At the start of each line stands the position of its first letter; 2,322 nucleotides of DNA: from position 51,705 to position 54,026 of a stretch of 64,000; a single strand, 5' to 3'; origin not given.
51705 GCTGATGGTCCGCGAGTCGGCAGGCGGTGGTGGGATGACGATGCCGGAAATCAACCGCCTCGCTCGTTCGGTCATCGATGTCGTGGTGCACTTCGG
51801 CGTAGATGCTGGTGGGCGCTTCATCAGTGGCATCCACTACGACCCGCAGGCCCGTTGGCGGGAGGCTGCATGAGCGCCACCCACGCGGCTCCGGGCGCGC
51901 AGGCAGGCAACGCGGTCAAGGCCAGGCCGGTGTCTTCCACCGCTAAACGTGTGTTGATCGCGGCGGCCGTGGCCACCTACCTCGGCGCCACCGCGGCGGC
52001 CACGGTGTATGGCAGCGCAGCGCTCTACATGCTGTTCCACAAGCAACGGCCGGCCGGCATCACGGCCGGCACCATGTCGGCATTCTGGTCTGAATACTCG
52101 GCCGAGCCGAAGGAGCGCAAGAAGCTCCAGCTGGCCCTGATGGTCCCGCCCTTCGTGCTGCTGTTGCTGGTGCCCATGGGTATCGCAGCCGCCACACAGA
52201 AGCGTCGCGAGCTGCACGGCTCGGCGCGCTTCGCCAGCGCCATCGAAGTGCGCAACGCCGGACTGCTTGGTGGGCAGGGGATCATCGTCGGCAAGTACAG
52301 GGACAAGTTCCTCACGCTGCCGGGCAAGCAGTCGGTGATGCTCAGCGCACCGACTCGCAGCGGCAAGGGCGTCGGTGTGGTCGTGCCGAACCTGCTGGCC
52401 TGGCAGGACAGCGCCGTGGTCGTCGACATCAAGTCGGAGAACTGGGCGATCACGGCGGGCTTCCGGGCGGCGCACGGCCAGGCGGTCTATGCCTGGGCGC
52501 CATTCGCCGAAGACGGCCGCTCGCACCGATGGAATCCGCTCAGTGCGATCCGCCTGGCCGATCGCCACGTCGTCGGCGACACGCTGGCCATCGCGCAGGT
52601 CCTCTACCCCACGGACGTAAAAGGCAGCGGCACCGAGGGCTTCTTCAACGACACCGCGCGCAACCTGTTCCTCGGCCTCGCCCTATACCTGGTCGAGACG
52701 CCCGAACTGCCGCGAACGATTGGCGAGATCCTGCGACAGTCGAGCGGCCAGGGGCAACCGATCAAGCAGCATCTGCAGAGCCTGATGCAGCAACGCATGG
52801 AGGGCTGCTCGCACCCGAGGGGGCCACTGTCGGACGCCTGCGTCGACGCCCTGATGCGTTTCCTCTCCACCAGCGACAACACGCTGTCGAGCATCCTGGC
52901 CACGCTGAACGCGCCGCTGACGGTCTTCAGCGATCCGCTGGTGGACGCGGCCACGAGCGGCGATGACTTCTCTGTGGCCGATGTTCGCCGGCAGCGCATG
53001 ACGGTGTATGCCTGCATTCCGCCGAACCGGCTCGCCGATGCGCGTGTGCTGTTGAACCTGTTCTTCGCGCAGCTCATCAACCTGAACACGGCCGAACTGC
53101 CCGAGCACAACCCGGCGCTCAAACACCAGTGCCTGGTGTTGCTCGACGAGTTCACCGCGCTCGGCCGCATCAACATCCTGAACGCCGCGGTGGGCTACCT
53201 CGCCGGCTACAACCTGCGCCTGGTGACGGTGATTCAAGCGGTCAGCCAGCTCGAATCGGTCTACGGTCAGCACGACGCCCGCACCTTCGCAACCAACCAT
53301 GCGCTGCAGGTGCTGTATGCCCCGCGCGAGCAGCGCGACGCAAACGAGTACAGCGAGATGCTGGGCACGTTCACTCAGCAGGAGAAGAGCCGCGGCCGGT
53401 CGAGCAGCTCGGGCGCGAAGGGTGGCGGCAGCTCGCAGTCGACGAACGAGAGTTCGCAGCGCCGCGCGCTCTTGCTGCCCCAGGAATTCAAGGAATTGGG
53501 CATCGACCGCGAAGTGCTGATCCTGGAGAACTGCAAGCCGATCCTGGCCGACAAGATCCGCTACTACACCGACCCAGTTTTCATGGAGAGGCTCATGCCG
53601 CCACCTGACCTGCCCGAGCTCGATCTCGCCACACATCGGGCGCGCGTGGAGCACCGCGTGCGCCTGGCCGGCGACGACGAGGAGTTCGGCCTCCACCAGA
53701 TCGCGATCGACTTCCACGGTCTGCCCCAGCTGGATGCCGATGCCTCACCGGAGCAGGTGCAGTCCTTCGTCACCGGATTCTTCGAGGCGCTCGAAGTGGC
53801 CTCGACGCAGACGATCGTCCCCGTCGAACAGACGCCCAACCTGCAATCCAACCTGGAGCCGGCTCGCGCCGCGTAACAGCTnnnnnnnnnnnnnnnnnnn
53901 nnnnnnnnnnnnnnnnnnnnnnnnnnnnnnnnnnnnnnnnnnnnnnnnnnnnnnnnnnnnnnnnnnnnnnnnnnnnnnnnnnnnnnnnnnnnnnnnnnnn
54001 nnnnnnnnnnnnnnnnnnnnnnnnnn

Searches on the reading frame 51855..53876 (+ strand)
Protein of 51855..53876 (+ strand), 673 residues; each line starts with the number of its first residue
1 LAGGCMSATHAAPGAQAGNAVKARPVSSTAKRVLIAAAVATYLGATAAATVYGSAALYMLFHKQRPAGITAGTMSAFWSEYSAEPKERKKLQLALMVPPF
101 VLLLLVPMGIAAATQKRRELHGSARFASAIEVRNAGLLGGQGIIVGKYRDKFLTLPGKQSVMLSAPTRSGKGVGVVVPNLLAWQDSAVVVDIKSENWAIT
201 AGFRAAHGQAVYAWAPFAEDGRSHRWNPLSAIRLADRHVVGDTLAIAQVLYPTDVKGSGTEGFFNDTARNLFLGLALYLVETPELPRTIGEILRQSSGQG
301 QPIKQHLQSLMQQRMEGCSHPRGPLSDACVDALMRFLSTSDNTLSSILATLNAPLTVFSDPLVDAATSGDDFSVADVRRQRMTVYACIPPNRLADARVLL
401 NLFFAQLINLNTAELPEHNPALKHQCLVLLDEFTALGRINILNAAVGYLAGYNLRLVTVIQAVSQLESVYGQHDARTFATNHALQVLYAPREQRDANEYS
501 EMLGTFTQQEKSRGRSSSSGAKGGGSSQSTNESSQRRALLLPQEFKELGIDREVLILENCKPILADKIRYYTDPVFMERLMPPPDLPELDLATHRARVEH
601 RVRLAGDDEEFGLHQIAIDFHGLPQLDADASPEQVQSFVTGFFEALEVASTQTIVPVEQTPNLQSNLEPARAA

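Call 67: search_protein_families(library=pfam, proteins=[window:51855-53876:+], max_evalue=0.001)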
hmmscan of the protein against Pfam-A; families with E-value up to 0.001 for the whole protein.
window:51855-53876:+ (673 aa): 3 families
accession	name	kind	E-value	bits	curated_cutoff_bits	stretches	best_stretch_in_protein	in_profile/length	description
PF02534.20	T4SS-DNA_transf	-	9.1e-106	354.9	20.1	1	145-583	34-458/468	Type IV secretory system Conjugative DNA transfer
PF12696.13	TraG-D_C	-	4.4e-24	85.3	22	1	426-548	2-124/126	TraM recognition site of TraD and TraG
PF10412.15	TrwB_AAD_bind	-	2.6e-23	83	20.5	1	182-548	41-366/387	Type IV secretion-system coupling protein DNA-binding domain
